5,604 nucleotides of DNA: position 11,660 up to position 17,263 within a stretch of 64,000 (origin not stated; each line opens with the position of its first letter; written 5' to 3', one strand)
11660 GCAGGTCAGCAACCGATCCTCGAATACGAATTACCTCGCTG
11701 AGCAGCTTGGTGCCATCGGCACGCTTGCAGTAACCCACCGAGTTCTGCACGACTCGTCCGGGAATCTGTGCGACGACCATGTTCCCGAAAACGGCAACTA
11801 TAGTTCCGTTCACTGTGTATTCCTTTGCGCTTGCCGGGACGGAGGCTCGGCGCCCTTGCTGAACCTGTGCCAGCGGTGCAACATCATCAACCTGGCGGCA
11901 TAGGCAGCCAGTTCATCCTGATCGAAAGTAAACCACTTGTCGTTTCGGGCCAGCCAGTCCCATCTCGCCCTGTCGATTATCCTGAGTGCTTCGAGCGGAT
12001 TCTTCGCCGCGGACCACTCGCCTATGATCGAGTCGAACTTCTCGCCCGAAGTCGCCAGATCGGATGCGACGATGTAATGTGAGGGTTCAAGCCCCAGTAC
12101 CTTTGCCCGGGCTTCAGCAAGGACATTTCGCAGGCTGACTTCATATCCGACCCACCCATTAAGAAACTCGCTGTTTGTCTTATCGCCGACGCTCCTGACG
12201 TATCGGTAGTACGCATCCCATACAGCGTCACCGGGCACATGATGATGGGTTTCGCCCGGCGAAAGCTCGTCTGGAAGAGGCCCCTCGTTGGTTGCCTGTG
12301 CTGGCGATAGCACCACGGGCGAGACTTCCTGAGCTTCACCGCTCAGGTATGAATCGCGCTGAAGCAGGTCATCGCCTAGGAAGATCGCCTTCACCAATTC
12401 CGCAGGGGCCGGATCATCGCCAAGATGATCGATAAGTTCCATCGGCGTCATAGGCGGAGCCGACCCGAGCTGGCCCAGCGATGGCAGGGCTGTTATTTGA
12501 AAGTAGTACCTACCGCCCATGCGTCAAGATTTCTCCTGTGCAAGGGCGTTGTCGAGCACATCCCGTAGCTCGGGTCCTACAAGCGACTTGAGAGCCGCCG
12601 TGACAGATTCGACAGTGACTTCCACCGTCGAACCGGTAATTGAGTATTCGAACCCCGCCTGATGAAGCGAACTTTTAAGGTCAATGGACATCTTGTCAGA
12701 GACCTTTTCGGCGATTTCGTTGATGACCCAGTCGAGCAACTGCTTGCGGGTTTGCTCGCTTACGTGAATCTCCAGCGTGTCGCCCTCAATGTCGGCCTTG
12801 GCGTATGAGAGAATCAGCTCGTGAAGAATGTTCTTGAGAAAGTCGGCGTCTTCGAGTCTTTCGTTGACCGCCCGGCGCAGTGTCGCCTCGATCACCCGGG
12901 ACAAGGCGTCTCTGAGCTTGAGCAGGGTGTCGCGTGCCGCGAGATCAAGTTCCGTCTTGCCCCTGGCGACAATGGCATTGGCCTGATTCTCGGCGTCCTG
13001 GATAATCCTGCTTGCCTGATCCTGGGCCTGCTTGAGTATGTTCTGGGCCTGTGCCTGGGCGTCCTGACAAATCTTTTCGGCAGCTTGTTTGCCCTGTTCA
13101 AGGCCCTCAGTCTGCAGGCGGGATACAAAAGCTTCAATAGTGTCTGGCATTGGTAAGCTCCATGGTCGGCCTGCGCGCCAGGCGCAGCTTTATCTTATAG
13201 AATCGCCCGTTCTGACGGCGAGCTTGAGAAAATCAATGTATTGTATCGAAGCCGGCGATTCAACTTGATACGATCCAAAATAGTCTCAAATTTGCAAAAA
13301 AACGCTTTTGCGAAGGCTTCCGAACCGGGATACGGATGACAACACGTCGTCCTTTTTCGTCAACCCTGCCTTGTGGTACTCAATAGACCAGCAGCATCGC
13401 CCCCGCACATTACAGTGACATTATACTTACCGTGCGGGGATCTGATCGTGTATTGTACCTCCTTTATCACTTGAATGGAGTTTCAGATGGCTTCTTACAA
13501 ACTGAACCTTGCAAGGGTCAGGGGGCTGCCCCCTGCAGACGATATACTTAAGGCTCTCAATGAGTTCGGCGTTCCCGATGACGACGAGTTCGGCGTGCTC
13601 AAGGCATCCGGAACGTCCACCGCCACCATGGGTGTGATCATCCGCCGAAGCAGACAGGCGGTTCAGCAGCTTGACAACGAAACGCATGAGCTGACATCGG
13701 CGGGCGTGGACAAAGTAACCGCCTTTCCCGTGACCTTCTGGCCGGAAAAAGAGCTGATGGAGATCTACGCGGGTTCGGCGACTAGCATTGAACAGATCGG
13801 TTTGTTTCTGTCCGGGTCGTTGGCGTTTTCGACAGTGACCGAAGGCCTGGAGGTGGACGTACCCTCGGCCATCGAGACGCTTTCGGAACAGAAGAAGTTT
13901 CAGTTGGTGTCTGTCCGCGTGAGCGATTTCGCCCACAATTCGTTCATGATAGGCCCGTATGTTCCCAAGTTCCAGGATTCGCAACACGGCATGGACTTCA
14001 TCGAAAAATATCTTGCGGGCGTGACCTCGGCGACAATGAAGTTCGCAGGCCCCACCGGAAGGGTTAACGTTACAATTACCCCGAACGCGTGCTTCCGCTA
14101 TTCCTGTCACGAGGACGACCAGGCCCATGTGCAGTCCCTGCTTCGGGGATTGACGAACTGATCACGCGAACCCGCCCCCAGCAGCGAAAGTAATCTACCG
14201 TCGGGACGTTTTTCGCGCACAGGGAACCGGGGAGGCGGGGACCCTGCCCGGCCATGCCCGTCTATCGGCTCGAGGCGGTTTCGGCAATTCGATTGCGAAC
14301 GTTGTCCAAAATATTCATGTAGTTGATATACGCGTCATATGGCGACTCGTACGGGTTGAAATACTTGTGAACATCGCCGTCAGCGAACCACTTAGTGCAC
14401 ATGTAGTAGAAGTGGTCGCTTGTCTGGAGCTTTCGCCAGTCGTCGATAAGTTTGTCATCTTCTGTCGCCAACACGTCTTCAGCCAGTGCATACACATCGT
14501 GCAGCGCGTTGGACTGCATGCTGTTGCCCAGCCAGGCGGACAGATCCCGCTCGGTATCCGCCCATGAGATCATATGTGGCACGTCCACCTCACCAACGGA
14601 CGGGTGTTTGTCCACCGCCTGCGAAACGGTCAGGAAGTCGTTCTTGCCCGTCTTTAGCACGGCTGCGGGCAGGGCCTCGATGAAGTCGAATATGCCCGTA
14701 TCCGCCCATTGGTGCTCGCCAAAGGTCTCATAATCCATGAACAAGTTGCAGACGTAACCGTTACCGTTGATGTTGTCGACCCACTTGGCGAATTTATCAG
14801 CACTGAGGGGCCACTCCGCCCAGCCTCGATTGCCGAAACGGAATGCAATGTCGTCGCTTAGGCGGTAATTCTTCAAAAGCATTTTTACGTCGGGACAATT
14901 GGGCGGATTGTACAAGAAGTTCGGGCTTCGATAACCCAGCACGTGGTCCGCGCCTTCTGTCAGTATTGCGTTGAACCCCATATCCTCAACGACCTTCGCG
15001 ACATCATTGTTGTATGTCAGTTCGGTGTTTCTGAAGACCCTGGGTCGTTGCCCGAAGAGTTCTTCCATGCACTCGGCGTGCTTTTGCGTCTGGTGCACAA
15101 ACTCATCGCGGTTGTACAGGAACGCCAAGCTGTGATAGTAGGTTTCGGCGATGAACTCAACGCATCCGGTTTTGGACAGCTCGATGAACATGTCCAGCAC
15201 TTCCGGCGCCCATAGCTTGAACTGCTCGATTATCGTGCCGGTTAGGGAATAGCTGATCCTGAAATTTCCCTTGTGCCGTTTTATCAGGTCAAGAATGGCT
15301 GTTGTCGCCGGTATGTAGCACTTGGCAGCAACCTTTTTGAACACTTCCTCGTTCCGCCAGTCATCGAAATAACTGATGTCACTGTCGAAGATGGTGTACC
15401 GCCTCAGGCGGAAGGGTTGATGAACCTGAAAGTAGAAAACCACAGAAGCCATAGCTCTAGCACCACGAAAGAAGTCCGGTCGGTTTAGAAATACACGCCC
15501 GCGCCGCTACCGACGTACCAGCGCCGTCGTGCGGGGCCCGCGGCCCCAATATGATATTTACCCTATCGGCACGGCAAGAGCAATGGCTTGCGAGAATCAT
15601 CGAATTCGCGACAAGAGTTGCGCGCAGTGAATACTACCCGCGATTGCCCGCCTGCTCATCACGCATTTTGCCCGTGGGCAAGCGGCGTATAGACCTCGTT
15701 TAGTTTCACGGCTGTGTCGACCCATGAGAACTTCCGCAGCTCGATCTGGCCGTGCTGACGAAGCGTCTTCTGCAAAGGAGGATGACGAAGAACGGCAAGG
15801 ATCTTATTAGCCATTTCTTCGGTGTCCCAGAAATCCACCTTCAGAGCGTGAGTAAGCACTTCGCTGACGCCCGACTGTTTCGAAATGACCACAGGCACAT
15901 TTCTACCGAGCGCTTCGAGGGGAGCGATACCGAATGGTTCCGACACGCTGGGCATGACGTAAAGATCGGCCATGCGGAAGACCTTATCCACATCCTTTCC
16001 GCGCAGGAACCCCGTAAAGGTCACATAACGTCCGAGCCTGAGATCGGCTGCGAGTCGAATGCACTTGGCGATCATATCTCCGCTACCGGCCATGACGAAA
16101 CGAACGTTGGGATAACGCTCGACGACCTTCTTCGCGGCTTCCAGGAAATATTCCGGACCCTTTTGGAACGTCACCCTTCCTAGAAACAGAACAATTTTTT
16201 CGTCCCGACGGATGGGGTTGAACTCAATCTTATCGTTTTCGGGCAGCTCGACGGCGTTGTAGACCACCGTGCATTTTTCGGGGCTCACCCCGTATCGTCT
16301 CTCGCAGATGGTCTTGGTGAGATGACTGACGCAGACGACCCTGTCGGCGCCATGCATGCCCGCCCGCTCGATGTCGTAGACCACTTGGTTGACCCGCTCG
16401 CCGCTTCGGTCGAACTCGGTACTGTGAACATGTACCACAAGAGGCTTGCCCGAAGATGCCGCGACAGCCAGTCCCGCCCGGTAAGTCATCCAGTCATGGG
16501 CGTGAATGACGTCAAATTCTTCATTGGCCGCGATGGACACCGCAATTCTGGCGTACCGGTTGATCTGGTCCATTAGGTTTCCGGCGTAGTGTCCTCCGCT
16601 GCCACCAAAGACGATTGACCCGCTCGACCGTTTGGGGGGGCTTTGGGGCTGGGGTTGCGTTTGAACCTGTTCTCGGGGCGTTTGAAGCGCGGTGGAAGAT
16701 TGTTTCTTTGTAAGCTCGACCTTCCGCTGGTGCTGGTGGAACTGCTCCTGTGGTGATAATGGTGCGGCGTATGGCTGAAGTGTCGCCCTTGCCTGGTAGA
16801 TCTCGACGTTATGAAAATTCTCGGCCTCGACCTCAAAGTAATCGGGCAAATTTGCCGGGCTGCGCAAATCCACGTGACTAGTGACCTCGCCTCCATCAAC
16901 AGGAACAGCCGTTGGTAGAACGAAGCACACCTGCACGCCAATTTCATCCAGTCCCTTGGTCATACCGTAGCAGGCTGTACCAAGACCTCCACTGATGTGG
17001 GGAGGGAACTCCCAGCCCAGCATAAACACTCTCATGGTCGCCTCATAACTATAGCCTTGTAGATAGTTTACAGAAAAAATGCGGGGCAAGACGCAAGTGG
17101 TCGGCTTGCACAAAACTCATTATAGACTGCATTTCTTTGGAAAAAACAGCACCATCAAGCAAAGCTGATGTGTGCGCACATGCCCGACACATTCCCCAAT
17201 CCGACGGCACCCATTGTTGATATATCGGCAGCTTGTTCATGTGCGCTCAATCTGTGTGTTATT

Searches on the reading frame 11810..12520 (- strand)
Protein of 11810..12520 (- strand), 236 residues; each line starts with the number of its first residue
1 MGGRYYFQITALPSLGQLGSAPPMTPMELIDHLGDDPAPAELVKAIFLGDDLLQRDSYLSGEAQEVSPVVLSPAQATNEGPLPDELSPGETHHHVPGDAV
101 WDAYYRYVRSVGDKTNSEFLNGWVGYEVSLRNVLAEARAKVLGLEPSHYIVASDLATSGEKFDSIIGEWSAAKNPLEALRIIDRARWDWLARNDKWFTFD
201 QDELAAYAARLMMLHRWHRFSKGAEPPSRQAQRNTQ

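Call 16: search_protein_families(library=pfam, proteins=[window:11810-12520:-], max_evalue=0.0001)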
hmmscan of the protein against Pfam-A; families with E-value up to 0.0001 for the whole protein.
window:11810-12520:- (236 aa): 1 family
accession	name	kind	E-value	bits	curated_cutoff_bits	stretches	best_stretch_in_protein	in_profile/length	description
PF10962.13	DUF2764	-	4.2e-10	40.2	24.1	1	101-222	122-253/271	Protein of unknown function (DUF2764)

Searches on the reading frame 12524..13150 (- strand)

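Call 16: search_protein_families(library=pfam, proteins=[window:12524-13150:-], max_evalue=0.0001)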
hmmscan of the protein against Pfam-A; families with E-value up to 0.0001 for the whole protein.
window:12524-13150:- (208 aa): 1 family
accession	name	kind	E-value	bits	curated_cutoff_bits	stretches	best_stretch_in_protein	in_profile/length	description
PF05103.18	DivIVA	-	7.5e-06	26.4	28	1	21-61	73-113/131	DivIVA protein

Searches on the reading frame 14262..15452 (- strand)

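Call 16: search_protein_families(library=pfam, proteins=[window:14262-15452:-], max_evalue=0.0001)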
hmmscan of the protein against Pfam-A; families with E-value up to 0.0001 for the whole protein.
window:14262-15452:- (396 aa): 2 families
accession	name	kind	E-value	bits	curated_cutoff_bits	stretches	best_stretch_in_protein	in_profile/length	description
PF03065.20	Glyco_hydro_57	-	5.3e-79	266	21.2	1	5-292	1-291/291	Glycosyl hydrolase family 57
PF01522.26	Polysacc_deac_1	-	1.7e-07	31.7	23.1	1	49-162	20-123/124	Polysaccharide deacetylase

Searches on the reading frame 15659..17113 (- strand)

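Call 16: search_protein_families(library=pfam, proteins=[window:15659-17113:-], max_evalue=0.0001)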
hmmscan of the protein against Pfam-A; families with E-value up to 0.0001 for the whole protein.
window:15659-17113:- (484 aa): 7 families
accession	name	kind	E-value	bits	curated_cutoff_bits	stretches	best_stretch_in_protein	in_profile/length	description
PF00534.26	Glycos_transf_1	-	5.5e-35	120.9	26.4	1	295-455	5-169/172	Glycosyl transferases group 1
PF13692.12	Glyco_trans_1_4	-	8.4e-29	101.1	27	1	306-443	2-141/142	Glycosyl transferases group 1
PF13439.12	Glyco_transf_4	-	1.4e-22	80.9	28.5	1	186-290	59-168/170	Glycosyltransferase Family 4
PF20706.3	GT4-conflict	-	3e-19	69.7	26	1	201-466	83-380/385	Family 4 Glycosyltransferase in conflict systems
PF13579.12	Glyco_trans_4_4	-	2.8e-17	63.9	29.7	1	188-286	64-157/158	Glycosyl transferase 4-like domain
PF08323.17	Glyco_transf_5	-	1e-14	55.3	22.7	2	184-265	111-219/239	Starch synthase catalytic domain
PF13524.12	Glyco_trans_1_2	-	3.3e-05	24.3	25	1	323-466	5-137/144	Glycosyl transferase-like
